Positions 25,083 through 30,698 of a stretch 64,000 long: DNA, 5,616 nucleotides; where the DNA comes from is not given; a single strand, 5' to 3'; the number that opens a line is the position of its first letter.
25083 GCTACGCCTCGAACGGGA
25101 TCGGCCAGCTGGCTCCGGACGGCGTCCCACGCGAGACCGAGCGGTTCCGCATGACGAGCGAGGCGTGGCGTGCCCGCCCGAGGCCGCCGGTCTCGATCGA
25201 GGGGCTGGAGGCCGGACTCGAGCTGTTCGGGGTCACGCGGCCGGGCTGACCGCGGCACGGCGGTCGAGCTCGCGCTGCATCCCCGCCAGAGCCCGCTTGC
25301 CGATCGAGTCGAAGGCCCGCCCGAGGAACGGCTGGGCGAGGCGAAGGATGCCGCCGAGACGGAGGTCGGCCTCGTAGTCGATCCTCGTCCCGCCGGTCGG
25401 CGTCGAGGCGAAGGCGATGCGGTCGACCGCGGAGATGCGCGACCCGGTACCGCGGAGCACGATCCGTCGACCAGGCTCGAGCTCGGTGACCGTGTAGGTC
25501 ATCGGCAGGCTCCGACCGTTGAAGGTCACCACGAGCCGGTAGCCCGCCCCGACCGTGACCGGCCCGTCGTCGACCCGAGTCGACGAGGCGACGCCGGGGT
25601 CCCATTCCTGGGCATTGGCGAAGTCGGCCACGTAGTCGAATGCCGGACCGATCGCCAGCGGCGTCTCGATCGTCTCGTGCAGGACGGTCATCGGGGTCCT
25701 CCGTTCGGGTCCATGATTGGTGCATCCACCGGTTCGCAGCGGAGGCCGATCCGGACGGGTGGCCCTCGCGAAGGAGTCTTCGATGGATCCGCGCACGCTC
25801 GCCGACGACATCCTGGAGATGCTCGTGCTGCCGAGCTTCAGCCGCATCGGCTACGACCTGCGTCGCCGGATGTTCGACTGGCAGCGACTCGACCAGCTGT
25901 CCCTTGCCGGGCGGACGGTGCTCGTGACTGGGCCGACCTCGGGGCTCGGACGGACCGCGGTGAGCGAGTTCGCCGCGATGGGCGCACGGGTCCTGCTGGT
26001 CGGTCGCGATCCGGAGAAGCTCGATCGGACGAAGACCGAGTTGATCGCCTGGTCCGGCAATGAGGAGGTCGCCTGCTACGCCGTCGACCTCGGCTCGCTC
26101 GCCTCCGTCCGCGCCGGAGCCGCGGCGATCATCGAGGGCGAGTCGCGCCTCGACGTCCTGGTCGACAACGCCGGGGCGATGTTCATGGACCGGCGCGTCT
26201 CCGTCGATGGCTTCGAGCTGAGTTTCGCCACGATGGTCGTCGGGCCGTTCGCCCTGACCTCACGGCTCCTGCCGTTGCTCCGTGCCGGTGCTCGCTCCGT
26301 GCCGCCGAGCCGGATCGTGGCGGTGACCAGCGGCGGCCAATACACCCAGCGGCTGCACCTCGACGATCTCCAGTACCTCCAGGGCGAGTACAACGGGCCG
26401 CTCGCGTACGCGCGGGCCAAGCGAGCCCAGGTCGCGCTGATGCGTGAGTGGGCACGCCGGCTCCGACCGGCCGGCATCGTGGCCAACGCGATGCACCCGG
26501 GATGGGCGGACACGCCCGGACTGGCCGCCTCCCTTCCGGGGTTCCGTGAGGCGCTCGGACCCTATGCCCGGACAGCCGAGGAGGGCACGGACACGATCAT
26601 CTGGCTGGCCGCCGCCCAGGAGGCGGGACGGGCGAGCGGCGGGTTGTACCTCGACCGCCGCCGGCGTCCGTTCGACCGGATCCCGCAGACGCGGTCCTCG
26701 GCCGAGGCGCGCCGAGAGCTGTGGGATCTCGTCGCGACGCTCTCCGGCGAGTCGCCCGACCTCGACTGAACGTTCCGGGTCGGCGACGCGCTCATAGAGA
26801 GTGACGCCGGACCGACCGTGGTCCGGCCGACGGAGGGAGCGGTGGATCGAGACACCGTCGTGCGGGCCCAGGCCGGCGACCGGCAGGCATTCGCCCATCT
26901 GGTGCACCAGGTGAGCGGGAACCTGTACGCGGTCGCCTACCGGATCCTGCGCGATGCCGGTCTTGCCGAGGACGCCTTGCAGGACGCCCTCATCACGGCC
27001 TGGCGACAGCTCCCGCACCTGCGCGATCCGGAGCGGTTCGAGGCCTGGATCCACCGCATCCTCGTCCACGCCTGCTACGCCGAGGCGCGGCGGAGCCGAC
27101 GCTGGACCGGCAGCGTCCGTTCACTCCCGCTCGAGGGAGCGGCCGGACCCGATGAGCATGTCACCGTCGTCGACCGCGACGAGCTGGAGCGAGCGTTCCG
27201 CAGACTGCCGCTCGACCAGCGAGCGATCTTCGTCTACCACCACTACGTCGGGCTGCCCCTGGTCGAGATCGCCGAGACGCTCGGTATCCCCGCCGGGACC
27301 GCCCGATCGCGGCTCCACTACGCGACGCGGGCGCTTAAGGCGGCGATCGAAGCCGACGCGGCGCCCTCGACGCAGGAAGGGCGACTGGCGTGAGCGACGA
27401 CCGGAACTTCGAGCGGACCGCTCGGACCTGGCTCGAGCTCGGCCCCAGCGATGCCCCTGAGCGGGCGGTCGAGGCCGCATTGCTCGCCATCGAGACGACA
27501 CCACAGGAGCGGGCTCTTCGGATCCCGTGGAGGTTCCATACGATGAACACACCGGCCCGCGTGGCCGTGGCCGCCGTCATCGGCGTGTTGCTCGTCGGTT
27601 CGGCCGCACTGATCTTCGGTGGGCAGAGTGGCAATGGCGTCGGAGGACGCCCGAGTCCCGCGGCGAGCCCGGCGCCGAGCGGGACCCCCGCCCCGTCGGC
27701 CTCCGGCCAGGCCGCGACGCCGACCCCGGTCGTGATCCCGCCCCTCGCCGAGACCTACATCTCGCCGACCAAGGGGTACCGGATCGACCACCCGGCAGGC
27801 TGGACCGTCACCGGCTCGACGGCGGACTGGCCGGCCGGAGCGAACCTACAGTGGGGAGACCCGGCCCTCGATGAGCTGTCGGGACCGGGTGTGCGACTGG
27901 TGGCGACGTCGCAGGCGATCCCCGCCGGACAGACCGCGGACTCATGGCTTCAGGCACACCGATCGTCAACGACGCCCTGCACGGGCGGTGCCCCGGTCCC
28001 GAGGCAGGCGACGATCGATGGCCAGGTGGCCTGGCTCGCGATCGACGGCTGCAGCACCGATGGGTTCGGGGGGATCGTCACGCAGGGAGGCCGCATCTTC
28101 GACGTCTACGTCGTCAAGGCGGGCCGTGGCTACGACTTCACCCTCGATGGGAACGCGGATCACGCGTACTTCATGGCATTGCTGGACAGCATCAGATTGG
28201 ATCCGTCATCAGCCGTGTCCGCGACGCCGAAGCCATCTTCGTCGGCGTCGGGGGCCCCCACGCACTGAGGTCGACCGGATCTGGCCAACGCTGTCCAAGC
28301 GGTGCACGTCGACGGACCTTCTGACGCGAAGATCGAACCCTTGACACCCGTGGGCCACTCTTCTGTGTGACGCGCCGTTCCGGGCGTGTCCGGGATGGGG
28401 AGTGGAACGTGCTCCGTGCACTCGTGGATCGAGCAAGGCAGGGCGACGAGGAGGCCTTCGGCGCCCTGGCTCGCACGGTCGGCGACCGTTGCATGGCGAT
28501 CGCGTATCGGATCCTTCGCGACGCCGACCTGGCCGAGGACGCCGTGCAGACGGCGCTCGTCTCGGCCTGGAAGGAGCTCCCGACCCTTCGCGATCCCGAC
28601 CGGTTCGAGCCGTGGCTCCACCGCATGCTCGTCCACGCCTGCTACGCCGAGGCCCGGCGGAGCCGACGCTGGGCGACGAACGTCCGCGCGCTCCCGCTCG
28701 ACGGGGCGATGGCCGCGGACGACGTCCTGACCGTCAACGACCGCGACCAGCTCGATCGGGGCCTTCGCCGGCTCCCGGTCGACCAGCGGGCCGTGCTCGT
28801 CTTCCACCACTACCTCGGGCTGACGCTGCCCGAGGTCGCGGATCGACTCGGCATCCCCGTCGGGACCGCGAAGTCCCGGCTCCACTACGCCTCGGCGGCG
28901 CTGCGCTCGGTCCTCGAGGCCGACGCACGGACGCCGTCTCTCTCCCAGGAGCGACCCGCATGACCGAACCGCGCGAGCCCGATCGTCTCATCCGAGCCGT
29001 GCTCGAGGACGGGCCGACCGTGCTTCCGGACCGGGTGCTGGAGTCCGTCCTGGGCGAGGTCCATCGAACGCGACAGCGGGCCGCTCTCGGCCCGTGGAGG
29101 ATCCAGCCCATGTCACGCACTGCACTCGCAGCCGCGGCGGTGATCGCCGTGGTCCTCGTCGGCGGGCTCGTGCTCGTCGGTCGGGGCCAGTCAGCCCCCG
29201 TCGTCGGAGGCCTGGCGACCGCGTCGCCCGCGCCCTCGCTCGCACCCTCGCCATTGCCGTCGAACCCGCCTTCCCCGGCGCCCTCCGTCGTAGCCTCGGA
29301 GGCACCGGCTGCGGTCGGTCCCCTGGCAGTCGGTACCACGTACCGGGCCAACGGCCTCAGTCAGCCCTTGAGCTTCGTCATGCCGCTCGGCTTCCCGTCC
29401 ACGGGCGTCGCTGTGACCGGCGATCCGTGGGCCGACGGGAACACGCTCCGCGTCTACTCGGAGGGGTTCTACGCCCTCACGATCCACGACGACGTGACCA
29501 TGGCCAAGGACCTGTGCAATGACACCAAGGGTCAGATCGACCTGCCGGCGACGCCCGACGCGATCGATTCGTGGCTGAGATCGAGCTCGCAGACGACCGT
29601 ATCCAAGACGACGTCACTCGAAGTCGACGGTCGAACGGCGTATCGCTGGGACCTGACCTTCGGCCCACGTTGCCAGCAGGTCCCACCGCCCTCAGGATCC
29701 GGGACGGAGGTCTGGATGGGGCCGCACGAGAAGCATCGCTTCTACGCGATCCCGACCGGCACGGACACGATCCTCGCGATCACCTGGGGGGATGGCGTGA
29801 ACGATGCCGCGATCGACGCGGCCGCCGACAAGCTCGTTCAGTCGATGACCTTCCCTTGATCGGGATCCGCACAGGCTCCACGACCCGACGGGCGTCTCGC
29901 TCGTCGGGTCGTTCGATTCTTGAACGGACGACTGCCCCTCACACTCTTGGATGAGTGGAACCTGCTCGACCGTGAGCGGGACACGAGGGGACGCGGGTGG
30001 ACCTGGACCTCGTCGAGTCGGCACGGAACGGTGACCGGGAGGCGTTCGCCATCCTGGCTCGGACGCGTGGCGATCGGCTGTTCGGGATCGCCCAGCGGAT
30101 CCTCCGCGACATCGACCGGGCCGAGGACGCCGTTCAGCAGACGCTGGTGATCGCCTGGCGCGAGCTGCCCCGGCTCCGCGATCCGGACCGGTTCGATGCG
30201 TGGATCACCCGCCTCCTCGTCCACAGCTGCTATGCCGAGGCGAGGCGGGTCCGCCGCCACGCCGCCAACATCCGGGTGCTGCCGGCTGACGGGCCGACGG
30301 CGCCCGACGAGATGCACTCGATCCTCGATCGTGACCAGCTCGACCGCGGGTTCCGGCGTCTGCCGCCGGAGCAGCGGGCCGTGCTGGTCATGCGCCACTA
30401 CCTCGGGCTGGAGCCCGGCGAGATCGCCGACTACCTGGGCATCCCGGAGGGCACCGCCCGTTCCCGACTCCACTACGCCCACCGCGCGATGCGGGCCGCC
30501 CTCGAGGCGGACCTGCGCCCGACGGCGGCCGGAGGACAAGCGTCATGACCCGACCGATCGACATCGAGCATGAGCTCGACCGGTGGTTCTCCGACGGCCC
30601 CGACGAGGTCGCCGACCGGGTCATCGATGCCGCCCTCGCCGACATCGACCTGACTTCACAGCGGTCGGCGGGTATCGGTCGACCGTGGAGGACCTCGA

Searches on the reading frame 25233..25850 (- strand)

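Call 42: search_protein_families(library=pfam, proteins=[window:25233-25850:-], max_evalue=0.0001)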
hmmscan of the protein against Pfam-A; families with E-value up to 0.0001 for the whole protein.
window:25233-25850:- (205 aa): 1 family
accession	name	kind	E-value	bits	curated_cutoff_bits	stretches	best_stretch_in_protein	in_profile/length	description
PF10604.15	Polyketide_cyc2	-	7.8e-18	65.6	27.4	1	55-195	2-141/142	Polyketide cyclase / dehydrase and lipid transport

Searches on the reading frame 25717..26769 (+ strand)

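Call 42: search_protein_families(library=pfam, proteins=[window:25717-26769:+], max_evalue=0.0001)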
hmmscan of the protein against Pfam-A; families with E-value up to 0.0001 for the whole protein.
window:25717-26769:+ (350 aa): 3 families
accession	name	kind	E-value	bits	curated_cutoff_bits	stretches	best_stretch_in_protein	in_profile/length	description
PF00106.31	adh_short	-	1.2e-25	90.6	26.6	1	67-206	2-137/195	short chain dehydrogenase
PF13561.12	adh_short_C2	-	5.6e-21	75.6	27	1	75-280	6-191/236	Enoyl-(Acyl carrier protein) reductase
PF08659.16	KR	-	5.1e-05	23.7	22.6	1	67-154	2-91/180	KR domain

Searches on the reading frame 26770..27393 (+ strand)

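Call 42: search_protein_families(library=pfam, proteins=[window:26770-27393:+], max_evalue=0.0001)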
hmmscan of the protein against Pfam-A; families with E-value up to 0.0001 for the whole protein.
window:26770-27393:+ (207 aa): 3 families
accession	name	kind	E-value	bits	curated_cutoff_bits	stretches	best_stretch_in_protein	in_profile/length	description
PF04542.20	Sigma70_r2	-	8.8e-15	54.7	24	1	44-111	1-70/71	Sigma-70 region 2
PF08281.18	Sigma70_r4_2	-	2.2e-12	46.8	25.7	1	137-185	2-50/54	Sigma-70, region 4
PF04545.22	Sigma70_r4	-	4.3e-10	39.4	24.1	1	142-190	1-49/50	Sigma-70, region 4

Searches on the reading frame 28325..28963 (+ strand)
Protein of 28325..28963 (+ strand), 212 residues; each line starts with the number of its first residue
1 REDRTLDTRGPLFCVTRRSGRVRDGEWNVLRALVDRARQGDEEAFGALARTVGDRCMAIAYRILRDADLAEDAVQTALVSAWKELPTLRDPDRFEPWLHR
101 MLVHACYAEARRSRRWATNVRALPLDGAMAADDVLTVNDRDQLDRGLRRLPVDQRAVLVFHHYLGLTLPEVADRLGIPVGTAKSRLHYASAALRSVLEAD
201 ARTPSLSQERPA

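Call 42: search_protein_families(library=pfam, proteins=[window:28325-28963:+], max_evalue=0.0001)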
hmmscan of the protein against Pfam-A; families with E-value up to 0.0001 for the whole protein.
window:28325-28963:+ (212 aa): 4 families
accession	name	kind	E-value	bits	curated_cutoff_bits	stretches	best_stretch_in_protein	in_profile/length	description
PF04542.20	Sigma70_r2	-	3.4e-13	49.6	24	1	50-115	3-70/71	Sigma-70 region 2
PF08281.18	Sigma70_r4_2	-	3.4e-13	49.5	25.7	1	141-191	2-52/54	Sigma-70, region 4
PF04545.22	Sigma70_r4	-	7.7e-10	38.6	24.1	1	147-194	2-49/50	Sigma-70, region 4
PF07638.17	Sigma70_ECF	-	1.5e-06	28.7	21.1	1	33-195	7-181/185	ECF sigma factor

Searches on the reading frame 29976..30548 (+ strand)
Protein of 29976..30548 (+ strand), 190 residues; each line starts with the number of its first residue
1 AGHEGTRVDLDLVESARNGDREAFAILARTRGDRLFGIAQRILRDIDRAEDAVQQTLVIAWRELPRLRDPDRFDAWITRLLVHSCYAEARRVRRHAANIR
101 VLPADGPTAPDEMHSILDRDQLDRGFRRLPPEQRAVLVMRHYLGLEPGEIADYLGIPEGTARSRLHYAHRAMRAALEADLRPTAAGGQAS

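Call 42: search_protein_families(library=pfam, proteins=[window:29976-30548:+], max_evalue=0.0001)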
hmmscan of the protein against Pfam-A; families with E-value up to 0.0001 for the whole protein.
window:29976-30548:+ (190 aa): 4 families
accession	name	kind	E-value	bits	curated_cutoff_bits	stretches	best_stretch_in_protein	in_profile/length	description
PF08281.18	Sigma70_r4_2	-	2.1e-13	50.1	25.7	1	120-168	2-50/54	Sigma-70, region 4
PF04545.22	Sigma70_r4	-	4.7e-11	42.5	24.1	1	127-173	3-49/50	Sigma-70, region 4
PF04542.20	Sigma70_r2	-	6.6e-11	42.3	24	1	29-94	3-70/71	Sigma-70 region 2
PF07638.17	Sigma70_ECF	-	1.8e-06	28.4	21.1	1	12-176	7-183/185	ECF sigma factor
